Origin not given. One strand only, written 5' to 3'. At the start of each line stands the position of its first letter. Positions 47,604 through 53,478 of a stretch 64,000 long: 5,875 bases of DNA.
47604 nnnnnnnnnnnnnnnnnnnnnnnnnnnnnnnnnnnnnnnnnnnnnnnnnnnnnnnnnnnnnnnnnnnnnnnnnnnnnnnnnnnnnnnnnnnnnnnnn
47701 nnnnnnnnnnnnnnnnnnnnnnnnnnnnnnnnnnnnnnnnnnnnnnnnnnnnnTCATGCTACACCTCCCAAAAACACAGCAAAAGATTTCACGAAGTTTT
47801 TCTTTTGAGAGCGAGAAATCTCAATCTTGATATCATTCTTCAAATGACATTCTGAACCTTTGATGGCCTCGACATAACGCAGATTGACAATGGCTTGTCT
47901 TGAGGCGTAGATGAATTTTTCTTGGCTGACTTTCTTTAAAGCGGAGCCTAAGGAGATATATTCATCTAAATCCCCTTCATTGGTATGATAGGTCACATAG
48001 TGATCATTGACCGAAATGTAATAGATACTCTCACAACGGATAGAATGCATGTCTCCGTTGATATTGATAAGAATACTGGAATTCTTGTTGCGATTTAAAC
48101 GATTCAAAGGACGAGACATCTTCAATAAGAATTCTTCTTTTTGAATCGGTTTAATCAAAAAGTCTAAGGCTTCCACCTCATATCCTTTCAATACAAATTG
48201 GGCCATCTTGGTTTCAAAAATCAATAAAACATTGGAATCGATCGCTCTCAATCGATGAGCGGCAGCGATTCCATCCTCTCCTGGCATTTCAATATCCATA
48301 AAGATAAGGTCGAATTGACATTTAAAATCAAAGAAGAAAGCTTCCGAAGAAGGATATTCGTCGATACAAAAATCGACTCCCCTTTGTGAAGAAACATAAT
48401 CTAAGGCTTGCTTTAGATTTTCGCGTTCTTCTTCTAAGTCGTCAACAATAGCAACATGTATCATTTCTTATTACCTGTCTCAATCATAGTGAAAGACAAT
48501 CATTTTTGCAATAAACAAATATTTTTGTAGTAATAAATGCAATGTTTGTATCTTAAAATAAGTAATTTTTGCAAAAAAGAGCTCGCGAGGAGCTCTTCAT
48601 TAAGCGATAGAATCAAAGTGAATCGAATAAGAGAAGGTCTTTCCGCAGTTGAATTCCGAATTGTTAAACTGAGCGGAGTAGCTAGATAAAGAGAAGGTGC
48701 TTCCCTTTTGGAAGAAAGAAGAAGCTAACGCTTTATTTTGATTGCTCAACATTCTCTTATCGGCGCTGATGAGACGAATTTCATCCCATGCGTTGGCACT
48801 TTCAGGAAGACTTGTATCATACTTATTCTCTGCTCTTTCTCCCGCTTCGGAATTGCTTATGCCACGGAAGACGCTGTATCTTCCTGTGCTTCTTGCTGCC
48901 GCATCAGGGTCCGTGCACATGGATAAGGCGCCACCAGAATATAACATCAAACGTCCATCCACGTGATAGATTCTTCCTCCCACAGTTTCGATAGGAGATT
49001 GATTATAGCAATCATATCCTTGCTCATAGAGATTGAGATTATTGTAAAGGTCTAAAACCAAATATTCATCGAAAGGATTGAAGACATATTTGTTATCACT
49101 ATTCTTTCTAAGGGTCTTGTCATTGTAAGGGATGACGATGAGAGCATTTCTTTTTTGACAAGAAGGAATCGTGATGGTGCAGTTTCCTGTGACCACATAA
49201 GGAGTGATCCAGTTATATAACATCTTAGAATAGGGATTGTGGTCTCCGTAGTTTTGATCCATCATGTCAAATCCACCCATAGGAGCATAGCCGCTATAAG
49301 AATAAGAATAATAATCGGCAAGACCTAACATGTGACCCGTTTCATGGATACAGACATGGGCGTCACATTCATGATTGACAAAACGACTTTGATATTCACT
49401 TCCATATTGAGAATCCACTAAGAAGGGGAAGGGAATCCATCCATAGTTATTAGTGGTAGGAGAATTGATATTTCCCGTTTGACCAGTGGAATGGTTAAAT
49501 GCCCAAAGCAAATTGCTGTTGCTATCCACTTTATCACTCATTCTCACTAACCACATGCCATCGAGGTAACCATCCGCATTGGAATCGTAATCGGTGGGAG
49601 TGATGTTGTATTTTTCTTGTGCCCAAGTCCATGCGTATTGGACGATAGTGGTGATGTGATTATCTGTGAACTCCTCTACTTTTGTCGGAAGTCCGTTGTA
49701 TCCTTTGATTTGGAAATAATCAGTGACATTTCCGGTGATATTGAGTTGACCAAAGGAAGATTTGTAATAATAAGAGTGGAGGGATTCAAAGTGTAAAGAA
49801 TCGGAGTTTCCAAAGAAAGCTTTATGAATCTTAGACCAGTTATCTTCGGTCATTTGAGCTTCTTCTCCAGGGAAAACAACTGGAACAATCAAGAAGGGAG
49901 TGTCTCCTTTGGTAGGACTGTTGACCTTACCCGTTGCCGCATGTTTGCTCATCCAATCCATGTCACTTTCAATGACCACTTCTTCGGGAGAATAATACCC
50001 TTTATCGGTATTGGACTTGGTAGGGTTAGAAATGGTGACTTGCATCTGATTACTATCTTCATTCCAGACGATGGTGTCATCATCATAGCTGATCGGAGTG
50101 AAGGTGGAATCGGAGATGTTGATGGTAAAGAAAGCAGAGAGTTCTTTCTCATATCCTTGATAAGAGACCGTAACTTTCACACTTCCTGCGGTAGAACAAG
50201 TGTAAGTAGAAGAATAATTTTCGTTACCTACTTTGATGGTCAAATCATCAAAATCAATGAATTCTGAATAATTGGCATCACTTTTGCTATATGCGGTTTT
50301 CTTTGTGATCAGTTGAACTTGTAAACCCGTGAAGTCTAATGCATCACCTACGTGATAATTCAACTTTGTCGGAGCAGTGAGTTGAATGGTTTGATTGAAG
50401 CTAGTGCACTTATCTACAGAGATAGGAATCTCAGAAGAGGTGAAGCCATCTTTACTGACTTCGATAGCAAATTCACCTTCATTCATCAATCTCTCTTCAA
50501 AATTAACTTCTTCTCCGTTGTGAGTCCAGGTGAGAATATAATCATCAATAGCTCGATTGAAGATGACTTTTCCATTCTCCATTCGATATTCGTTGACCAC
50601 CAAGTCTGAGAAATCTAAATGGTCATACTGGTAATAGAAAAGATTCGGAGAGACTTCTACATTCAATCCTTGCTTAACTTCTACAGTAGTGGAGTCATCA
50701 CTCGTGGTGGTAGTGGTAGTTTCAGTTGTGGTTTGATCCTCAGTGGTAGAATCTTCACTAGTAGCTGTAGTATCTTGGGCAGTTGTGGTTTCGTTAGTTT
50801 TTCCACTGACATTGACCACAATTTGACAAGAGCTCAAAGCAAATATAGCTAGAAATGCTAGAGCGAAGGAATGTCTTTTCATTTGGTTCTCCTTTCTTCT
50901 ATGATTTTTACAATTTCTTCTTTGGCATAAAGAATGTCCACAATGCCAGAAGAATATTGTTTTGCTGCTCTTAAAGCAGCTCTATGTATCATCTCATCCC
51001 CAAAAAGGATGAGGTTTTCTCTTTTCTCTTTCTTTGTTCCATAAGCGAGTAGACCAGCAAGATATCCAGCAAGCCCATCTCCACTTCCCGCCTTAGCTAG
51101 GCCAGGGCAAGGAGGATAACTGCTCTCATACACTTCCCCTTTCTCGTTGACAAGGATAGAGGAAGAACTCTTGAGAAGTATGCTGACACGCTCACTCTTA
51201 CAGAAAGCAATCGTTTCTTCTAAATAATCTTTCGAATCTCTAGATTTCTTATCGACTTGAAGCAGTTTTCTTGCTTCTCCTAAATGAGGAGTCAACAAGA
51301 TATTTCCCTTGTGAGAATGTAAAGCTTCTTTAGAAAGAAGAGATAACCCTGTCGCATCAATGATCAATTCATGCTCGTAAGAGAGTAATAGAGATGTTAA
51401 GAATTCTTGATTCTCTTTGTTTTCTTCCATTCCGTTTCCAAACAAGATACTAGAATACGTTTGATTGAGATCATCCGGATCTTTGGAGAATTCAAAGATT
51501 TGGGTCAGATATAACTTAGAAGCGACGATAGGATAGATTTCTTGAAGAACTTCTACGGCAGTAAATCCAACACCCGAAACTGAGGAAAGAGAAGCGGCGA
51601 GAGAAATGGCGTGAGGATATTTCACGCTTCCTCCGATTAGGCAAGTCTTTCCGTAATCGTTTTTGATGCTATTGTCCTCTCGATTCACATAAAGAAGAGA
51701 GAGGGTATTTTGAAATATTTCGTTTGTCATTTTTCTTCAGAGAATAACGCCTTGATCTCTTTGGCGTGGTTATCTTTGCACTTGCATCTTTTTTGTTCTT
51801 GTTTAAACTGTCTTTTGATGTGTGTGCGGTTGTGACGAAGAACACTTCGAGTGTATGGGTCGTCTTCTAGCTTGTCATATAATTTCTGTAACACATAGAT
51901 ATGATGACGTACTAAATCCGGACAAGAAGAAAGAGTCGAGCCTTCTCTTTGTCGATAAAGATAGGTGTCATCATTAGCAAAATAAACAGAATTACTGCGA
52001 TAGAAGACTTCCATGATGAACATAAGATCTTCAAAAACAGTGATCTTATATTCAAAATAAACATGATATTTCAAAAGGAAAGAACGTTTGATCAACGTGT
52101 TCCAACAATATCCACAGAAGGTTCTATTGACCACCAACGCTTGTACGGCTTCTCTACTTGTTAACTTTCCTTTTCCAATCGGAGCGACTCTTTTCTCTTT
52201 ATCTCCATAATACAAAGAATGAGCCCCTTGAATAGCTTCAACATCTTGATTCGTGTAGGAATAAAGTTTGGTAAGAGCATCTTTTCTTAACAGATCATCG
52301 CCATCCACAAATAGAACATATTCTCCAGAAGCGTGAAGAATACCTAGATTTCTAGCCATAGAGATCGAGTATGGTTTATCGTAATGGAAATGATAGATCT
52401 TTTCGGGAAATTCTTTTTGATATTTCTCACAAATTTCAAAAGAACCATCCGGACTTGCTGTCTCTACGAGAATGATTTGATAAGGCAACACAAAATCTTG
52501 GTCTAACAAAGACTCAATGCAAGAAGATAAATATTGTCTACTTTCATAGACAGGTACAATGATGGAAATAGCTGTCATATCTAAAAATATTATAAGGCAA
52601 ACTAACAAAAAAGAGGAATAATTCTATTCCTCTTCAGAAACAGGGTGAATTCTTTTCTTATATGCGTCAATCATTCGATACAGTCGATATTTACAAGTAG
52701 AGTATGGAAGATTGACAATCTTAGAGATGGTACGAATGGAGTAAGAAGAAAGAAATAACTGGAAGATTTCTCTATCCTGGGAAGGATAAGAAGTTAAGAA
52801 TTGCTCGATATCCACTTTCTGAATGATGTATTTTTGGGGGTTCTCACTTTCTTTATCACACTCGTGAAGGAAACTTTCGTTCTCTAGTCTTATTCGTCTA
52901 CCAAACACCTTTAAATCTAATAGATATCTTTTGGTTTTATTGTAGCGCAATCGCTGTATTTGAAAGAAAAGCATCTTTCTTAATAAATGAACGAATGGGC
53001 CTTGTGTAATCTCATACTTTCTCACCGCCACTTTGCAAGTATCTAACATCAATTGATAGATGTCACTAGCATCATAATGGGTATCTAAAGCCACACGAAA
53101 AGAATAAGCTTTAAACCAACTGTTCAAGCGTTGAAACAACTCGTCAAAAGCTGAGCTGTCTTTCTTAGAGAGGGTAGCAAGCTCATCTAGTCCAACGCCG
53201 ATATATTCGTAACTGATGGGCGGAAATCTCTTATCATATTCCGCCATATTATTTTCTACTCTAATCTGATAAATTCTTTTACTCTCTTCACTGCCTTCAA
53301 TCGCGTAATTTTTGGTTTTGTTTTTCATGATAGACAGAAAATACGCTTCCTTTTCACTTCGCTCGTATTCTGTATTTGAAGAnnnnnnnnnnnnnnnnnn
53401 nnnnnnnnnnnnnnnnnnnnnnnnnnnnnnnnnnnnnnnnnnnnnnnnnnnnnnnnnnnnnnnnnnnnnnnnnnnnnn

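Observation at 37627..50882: LytTR two-component system embedded in a 13-kb same-strand block of secreted or anchored hydrolases, with no autoinducer gene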

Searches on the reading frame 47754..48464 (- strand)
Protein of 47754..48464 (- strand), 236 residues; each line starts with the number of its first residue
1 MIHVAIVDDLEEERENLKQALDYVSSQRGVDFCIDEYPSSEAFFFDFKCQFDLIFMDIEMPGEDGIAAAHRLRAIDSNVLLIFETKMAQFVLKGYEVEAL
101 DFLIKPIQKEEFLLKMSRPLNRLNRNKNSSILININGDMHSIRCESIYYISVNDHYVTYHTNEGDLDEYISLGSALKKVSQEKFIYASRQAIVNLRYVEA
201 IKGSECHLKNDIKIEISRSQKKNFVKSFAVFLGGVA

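Call 3: search_protein_families(library=pfam, proteins=[window:47754-48464:-], max_evalue=0.001)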
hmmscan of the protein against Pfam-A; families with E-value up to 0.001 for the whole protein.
window:47754-48464:- (236 aa): 2 families
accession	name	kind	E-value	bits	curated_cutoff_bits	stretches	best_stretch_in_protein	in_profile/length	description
PF04397.21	LytTR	-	4e-15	56.3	22.6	1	139-226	3-95/98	LytTr DNA-binding domain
PF00072.30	Response_reg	-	4.5e-14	53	30.2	1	4-113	1-107/111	Response regulator receiver domain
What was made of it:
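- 47754..48464 (-): Response regulator, 236 aa, REC + LytTR DNA-binding domain. Pfam Response_reg 4.5e-14 and LytTR 4e-15 (call 3).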

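Call 10: search_protein_families(library=ncbifam, proteins=[window:47754-48464:-], max_evalue=0.01)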
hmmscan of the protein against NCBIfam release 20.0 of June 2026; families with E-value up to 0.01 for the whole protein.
window:47754-48464:- (236 aa): 58 families (the best 25 are shown)
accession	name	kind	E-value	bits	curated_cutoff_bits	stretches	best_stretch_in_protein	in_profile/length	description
NF010684.1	PRK14084.1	equivalog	8.5e-21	74.8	375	2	5-110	4-106/254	response regulator transcription factor LytR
NF008677.0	PRK11697.1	equivalog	1.7e-14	53.8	246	1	1-220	1-227/238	two-component system response regulator BtsR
NF051850.1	RespRegRprY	equivalog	9e-14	51.4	370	1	31-217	28-217/234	response regulator transcription factor RprY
NF007005.1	PRK09468.1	equivalog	3.2e-09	36.6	331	1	49-125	46-124/237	osmolarity response regulator transcription factor OmpR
TIGR01387.1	cztR_silR_copR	subfamily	3.3e-09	36.7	279.2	1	41-132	33-125/218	heavy metal response regulator transcription factor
NF040689.1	MtrAB_MtrA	equivalog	1.3e-08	34.4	300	1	47-133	39-126/219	MtrAB system response regulator MtrA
NF008469.0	PRK11361.1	equivalog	1.6e-08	33.7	714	1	4-122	7-122/461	acetoacetate metabolism transcriptional regulator AtoC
NF006900.1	PRK09390.1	equivalog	2.2e-07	30.6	255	1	3-129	6-129/203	response regulator FixJ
NF052313.1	T9SS_RR_PorX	equivalog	2.7e-07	29.7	300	1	49-124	43-120/513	T9SS response regulator signal transducer PorX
NF001965.0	PRK00742.1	subfamily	3.4e-07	29.8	293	1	2-110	4-112/357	chemotaxis-specific protein-glutamate methyltransferase CheB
NF053854.1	RespRegPhoBBctds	equivalog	3.7e-07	29.7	270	1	6-159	3-156/225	two-component system response regulator PhoB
NF045991.1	RespRegCtrARhodob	equivalog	3.8e-07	30.1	350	1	49-172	43-163/224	response regulator transcription factor CtrA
NF008378.0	PRK11173.1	equivalog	4.2e-07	29.5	334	1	49-128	46-126/238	two-component system response regulator ArcA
NF009206.0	PRK12555.1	subfamily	5.7e-07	28.8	342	1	2-111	1-110/340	chemotaxis-specific protein-glutamate methyltransferase CheB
NF008034.0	PRK10766.1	equivalog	7.2e-07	28.9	275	1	50-136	46-133/231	two-component system response regulator TorR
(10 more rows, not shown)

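Call 61: search_solved_structures(query=window:47754-48464:-, max_evalue=0.00001)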
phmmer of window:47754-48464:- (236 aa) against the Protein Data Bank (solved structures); distinct sequences matched with E-value up to 0.00001: 9.
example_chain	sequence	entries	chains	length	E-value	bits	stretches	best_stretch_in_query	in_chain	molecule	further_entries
2qv0_A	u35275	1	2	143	3e-07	33.7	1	49-121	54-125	Protein mrkE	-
6m8o_A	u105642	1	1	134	3.6e-07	33.4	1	6-115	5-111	DNA-binding response regulator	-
9rhz_C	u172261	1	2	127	2.2e-06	30.8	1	6-111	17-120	Chemotaxis protein CheY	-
6er7_A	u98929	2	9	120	2.4e-06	30.7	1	3-120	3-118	120aa long hypothetical chemotaxis protein (CheY)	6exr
4q7e_A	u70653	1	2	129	2.9e-06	30.5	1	40-121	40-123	Response regulator of a two component regulatory system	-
1kgs_A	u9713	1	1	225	4.3e-06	29.9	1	6-132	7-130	DNA BINDING RESPONSE REGULATOR D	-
2oqr_A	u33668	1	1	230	5e-06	29.7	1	12-174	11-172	Sensory transduction protein regX3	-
1xhe_A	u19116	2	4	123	5.1e-06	29.6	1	4-122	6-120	Aerobic respiration control protein arcA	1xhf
9of7_A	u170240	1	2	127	7.9e-06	29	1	48-122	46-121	PmrA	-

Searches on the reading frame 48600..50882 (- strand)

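Call 3: search_protein_families(library=pfam, proteins=[window:48600-50882:-], max_evalue=0.001)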
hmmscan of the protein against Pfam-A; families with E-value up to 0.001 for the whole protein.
window:48600-50882:- (760 aa): 2 families
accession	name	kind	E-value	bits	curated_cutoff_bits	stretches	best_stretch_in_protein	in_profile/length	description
PF21827.1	New_glue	-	4.3e-05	23.6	31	1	6-66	5-66/94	New glue protein family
PF07523.18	Big_3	-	6.7e-05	23.5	21.2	1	171-247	3-63/68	Bacterial Ig-like domain (group 3)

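Call 10: search_protein_families(library=ncbifam, proteins=[window:48600-50882:-], max_evalue=0.01)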
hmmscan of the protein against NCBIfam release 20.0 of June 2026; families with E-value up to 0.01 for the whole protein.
window:48600-50882:- (760 aa): 1 family
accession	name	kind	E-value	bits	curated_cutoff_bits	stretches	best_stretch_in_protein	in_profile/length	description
TIGR03296.1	M6dom_TIGR03296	domain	5.5e-23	82.3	110.8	1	345-584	12-253/286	M6 family metalloprotease domain-containing protein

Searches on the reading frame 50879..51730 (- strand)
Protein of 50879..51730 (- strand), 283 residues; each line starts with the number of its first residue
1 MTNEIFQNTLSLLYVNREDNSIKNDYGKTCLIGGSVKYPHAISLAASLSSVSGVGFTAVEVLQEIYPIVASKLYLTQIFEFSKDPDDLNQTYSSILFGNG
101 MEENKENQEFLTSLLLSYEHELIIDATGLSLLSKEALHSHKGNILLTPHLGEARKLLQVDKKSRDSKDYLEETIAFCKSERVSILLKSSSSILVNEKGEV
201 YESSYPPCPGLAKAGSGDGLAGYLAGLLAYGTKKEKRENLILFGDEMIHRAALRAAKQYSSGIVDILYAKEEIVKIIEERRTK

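Call 3: search_protein_families(library=pfam, proteins=[window:50879-51730:-], max_evalue=0.001)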
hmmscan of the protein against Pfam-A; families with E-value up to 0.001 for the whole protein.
window:50879-51730:- (283 aa): 1 family
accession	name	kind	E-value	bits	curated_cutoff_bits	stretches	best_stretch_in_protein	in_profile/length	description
PF01256.23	Carb_kinase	-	6.3e-30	104.9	27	1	30-261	2-229/242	NAD(P)H-hydrate dehydratase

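Call 10: search_protein_families(library=ncbifam, proteins=[window:50879-51730:-], max_evalue=0.01)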
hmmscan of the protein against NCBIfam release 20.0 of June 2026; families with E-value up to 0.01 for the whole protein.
window:50879-51730:- (283 aa): 2 families
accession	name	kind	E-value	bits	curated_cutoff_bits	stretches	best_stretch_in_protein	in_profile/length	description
TIGR00196.1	yjeF_cterm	hypoth_equivalog_domain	1.1e-31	110.2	129.85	1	14-264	12-262/277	NAD(P)H-hydrate dehydratase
NF007856.0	PRK10565.1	equivalog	1.3e-13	50.4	703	1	9-230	237-454/510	bifunctional ADP-dependent NAD(P)H-hydrate dehydratase/NAD(P)H-hydrate epimerase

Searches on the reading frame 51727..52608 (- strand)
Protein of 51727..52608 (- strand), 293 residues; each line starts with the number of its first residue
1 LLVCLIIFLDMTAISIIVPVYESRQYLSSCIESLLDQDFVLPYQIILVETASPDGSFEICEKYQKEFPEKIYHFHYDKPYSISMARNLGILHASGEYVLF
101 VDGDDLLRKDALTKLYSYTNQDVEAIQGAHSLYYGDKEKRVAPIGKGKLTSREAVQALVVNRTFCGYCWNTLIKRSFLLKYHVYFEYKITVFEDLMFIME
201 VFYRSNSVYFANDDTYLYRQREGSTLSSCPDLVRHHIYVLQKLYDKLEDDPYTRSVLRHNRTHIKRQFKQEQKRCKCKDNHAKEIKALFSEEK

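Call 3: search_protein_families(library=pfam, proteins=[window:51727-52608:-], max_evalue=0.001)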
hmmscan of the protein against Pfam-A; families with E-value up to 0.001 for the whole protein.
window:51727-52608:- (293 aa): 3 families
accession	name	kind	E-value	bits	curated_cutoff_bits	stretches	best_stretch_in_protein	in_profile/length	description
PF00535.33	Glycos_transf_2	-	1.7e-25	90.3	23.3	1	15-145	1-130/168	Glycosyl transferase family 2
PF10111.15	Glyco_tranf_2_2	-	5.8e-12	46.1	27.3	1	15-180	1-177/276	Glycosyltransferase like family 2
PF13641.12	Glyco_tranf_2_3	-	1.2e-11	45.5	27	1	14-215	3-208/230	Glycosyltransferase like family 2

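Call 10: search_protein_families(library=ncbifam, proteins=[window:51727-52608:-], max_evalue=0.01)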
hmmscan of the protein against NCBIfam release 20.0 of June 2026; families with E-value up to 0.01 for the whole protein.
window:51727-52608:- (293 aa): 21 families
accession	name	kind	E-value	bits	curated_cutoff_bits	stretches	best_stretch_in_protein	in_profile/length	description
NF007482.0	PRK10073.1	equivalog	1.3e-25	90.1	423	1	12-224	6-221/334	glycosyltransferase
TIGR03111.1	glyc2_xrt_Gpos1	hypoth_equivalog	1.3e-17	63.8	363.95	1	12-129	49-168/439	TIGR03111 family XrtG-associated glycosyltransferase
NF047683.1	TeichurnBiosyTuaG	equivalog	4.3e-15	56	400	1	13-122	7-114/252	teichuronic acid biosynthesis protein TuaG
NF053739.1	GlytfEpsEBac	equivalog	1.6e-14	53.6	450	1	14-165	3-150/265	glycosyltransferase EpsE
NF050050.1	ProtGlycPglI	equivalog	8.3e-13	48.4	500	1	11-129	1-118/306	GalNAc(5)-diNAcBac-PP-undecaprenol beta-1,3-glucosyltransferase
NF038302.1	EPS_HpsE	equivalog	2.7e-11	43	300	1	14-124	3-116/307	hormogonium polysaccharide biosynthesis glycosyltransferase HpsE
TIGR03937.1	PgaC_IcaA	equivalog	1.6e-10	40.5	422.3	1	11-117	44-148/407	poly-beta-1,6-N-acetyl-D-glucosamine synthase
NF038299.1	EPS_HpsN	equivalog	9.3e-10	38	425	1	13-127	2-116/317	hormogonium polysaccharide biosynthesis glycosyltransferase HpsN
NF041875.1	EPS_EpsD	equivalog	3.8e-09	36.4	370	1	14-112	1-97/325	exopolysaccharide biosynthesis glycosyltransferase EpsD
TIGR04283.1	glyco_like_mftF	equivalog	7.2e-09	35.5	182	1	14-132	1-109/221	TIGR04283 family arsenosugar biosynthesis glycosyltransferase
TIGR04440.1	glyco_TIGR04440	domain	8.5e-09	35.4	70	1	15-144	3-132/215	TIGR00180 family glycosyltransferase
NF007453.0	PRK10018.1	equivalog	1.4e-07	31.4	382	1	10-123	4-115/280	colanic acid biosynthesis glycosyltransferase WcaA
NF041394.1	GtaseAglG_Halo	equivalog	3.1e-07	30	440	1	14-129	3-118/304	glucosyl-dolichyl phosphate glucuronosyltransferase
TIGR03965.1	mycofact_glyco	equivalog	3.1e-07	29.6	280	1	12-124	74-185/467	mycofactocin biosynthesis glycosyltransferase MftF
TIGR04242.1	nodulat_NodC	equivalog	3.5e-07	29.5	550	1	12-126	48-164/395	chitooligosaccharide synthase NodC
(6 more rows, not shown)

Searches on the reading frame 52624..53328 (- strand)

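Call 3: search_protein_families(library=pfam, proteins=[window:52624-53328:-], max_evalue=0.001)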
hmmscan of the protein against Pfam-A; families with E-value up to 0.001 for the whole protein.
window:52624-53328:- (234 aa): 1 family
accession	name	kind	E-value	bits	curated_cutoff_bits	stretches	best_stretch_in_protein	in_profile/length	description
PF08281.18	Sigma70_r4_2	-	3.4e-05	23.9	25.7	1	182-218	12-49/54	Sigma-70, region 4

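Call 10: search_protein_families(library=ncbifam, proteins=[window:52624-53328:-], max_evalue=0.01)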
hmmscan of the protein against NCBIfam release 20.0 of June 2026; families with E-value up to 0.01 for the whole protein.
window:52624-53328:- (234 aa): 12 families
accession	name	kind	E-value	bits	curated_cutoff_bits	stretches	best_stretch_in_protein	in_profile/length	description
NF007223.0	PRK09641.1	equivalog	3.5e-10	40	209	1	52-228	11-185/187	RNA polymerase sigma factor SigW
TIGR02948.1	SigW_bacill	equivalog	3.1e-09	37.2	243.1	1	53-228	12-185/187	RNA polymerase sigma factor SigW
TIGR02937.1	sigma70-ECF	superfamily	2.5e-07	30.5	42.9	1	60-225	2-163/165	sigma-70 family RNA polymerase sigma factor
NF007222.0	PRK09640.1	equivalog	2.3e-05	24.1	194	1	57-231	24-186/188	RNA polymerase sigma factor SigX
NF009195.0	PRK12543.1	subfamily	8.6e-05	22.1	197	1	52-228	13-179/192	RNA polymerase sigma factor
NF053879.1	RNAPolSigSigVBac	equivalog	8.7e-05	22.2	190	1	145-227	76-155/160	RNA polymerase sigma factor SigV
NF008891.0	PRK11924.1-5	subfamily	0.00015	21.9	259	1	157-229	89-165/171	RNA polymerase sigma factor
NF009166.1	PRK12513.1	equivalog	0.00043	20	206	1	55-224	18-183/193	RNA polymerase sigma factor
NF006930.0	PRK09415.1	subfamily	0.00073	19.4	198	1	126-227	73-175/179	RNA polymerase factor sigma C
NF009168.0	PRK12515.1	subfamily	0.0019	17.7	236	1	54-218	17-170/189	RNA polymerase sigma factor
NF008888.0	PRK11922.1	equivalog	0.0066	16.1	204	1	53-226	24-195/231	RNA polymerase sigma factor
NF009174.0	PRK12522.1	equivalog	0.0097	15.9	217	0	82-226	25-166/175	RNA polymerase sigma factor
